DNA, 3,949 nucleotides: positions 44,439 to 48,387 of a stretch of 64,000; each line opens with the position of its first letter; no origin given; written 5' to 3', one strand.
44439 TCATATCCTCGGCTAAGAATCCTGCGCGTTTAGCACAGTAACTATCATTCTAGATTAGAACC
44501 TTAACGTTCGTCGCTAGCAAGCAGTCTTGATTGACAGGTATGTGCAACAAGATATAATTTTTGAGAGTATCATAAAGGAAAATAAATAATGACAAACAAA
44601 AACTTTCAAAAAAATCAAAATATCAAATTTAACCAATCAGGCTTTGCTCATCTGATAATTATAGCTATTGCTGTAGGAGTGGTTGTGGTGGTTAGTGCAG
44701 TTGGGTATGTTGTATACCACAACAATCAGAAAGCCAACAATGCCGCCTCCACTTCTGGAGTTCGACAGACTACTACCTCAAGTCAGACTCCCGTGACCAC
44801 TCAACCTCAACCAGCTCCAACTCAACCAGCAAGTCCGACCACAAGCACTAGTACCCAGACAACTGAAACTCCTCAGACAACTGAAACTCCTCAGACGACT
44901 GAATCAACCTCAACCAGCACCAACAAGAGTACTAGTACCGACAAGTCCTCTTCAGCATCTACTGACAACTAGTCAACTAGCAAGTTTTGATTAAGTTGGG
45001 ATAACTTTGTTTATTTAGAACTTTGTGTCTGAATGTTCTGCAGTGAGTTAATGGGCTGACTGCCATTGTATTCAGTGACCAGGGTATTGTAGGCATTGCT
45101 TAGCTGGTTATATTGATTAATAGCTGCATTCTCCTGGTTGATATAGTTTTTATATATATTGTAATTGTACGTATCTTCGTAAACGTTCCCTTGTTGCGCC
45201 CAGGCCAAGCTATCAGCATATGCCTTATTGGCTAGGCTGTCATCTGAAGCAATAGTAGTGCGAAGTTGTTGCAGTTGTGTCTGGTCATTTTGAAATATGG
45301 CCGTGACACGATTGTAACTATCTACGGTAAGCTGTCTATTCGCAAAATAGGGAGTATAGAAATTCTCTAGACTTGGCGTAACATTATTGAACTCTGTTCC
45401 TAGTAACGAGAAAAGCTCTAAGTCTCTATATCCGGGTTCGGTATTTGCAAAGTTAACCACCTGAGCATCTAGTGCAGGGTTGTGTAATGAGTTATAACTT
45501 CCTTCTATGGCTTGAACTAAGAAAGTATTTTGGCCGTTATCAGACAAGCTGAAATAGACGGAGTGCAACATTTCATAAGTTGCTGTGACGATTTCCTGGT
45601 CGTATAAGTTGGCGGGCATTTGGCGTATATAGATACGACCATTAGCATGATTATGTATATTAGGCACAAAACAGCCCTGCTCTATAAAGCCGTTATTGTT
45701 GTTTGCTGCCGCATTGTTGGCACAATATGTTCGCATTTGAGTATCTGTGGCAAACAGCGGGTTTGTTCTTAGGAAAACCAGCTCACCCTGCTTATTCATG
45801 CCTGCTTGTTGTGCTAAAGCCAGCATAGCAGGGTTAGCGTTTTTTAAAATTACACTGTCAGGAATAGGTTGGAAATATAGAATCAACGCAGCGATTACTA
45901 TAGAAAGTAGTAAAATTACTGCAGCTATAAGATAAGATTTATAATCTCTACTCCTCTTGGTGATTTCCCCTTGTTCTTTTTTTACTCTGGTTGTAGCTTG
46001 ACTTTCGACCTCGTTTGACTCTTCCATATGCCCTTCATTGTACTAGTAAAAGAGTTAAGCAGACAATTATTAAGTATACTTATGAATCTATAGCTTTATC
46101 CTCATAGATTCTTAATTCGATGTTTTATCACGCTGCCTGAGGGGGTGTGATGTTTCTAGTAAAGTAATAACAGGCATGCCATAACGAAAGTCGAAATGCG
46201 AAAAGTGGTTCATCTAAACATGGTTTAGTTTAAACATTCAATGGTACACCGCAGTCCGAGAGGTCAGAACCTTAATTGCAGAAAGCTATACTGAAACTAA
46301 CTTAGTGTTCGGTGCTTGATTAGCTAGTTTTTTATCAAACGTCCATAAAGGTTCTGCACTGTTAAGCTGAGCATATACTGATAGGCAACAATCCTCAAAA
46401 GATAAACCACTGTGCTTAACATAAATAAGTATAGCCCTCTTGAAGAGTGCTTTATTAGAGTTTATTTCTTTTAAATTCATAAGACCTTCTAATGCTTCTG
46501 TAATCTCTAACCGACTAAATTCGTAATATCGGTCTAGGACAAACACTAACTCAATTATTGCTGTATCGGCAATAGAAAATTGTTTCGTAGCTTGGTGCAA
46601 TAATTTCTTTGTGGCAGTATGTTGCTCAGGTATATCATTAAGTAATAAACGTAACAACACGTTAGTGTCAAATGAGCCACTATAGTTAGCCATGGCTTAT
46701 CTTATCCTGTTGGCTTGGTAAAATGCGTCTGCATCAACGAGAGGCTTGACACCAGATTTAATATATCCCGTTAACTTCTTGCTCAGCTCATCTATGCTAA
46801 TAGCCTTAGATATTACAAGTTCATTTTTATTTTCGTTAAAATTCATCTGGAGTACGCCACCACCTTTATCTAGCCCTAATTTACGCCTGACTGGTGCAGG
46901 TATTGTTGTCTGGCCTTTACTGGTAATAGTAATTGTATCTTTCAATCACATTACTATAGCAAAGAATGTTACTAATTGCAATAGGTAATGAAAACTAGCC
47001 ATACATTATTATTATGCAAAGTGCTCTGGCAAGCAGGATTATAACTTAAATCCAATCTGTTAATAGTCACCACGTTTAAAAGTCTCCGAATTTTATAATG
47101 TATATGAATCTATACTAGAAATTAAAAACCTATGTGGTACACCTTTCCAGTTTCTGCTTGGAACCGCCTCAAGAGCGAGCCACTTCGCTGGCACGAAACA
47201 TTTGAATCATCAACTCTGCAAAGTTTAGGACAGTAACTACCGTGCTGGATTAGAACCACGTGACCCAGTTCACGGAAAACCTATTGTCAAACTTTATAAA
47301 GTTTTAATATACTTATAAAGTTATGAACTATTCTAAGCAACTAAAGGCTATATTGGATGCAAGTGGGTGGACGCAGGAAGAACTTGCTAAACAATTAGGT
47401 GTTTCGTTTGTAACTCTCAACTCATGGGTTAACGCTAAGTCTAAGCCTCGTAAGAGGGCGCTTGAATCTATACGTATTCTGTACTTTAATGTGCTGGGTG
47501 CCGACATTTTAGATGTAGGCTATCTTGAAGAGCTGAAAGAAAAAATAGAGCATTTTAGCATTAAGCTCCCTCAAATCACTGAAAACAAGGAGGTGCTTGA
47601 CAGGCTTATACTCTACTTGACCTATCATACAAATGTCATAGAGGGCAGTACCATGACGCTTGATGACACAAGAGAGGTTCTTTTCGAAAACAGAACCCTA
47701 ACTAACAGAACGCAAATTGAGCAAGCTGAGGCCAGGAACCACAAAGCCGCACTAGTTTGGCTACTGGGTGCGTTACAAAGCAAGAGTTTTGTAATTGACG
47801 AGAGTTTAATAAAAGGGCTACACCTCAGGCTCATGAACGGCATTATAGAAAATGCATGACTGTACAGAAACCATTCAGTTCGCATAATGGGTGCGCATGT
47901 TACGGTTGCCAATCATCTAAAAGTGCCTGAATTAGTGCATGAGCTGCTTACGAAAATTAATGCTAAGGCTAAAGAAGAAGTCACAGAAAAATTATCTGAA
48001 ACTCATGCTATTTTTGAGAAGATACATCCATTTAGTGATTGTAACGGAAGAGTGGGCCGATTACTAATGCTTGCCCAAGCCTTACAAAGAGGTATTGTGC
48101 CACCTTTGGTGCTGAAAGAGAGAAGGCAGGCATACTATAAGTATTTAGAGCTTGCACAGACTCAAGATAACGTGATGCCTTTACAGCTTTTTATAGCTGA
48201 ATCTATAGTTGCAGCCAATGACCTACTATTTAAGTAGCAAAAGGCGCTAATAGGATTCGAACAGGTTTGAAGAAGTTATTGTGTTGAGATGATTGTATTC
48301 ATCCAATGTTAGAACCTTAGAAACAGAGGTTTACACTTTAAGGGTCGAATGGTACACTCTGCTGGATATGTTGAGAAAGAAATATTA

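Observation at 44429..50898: Family of repeated intergenic modules with a conserved 33-34 codon sORF and an even better conserved non-coding site, punctuating toxin/defence-like cassettes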

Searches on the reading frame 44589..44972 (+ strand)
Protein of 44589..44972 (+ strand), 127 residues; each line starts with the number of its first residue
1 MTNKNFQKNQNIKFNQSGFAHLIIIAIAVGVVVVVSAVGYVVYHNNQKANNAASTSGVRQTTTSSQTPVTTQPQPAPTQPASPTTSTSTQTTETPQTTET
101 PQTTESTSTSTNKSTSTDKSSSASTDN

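Call 9: search_protein_families(library=pfam, proteins=[window:44589-44972:+], max_evalue=0.01)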
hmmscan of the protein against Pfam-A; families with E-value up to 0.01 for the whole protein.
window:44589-44972:+ (127 aa): 1 family
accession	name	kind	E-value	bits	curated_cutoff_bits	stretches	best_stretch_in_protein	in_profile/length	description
PF12685.13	SpoIIIAH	-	0.00027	21.4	30.6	1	27-118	5-79/191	SpoIIIAH-like protein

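Call 82: search_protein_families(library=ncbifam, proteins=[window:44589-44972:+], max_evalue=0.01)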
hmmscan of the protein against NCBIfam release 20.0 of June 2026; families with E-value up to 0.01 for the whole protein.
window:44589-44972:+ (127 aa): 3 families
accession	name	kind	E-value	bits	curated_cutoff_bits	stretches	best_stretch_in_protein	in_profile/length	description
NF033761.1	gliding_GltJ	equivalog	9.3e-07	28.3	450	1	21-121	370-468/671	adventurous gliding motility protein GltJ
NF042931.1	SAG1386_EF1546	equivalog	0.001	19.2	80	1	7-111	16-107/158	SAG1386/EF1546 family surface-associated protein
TIGR03931.1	T7SS_Rv3446c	hypoth_equivalog_domain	0.0068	16.7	47.6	1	25-82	2-59/194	type VII secretion-associated protein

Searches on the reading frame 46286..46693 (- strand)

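Call 9: search_protein_families(library=pfam, proteins=[window:46286-46693:-], max_evalue=0.01)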
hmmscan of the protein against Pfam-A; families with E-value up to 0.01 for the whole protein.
window:46286-46693:- (135 aa): 1 family
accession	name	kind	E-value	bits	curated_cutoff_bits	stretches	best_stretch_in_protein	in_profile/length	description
PF01850.27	PIN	-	3.9e-10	40.8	23.6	1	9-125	4-116/120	PIN domain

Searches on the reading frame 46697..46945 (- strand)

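Call 9: search_protein_families(library=pfam, proteins=[window:46697-46945:-], max_evalue=0.01)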
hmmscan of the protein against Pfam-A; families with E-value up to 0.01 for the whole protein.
window:46697-46945:- (82 aa): 2 families
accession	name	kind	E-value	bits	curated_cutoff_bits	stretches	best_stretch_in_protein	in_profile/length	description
PF04014.23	MazE_antitoxin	-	2e-05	24.9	24.7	1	6-28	3-25/48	Antidote-toxin recognition MazE, bacterial antitoxin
PF15937.10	PrlF_antitoxin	-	4.4e-05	24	32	1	6-48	3-43/99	prlF antitoxin for toxin YhaV_toxin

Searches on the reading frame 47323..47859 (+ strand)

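Call 9: search_protein_families(library=pfam, proteins=[window:47323-47859:+], max_evalue=0.01)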
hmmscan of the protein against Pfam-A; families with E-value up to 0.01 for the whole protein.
window:47323-47859:+ (178 aa): 4 families
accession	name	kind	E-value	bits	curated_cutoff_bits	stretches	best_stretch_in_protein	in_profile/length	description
PF01381.28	HTH_3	-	3.6e-09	37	23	1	7-49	1-43/55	Helix-turn-helix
PF13560.12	HTH_31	-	7.1e-05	23.5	27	1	7-50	6-50/64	Helix-turn-helix domain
PF02954.25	HTH_8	-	0.00048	20.2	22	1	6-32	9-35/42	Bacterial regulatory protein, Fis family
PF13384.12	HTH_23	-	0.0017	18.5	24.6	1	7-38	8-40/50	Homeodomain-like domain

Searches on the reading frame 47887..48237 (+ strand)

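Call 9: search_protein_families(library=pfam, proteins=[window:47887-48237:+], max_evalue=0.01)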
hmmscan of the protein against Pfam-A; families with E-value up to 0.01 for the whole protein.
window:47887-48237:+ (116 aa): 1 family
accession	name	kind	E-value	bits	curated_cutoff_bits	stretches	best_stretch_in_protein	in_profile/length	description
PF02661.23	Fic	-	1.9e-12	48.3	24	1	4-63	33-91/93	Fic/DOC family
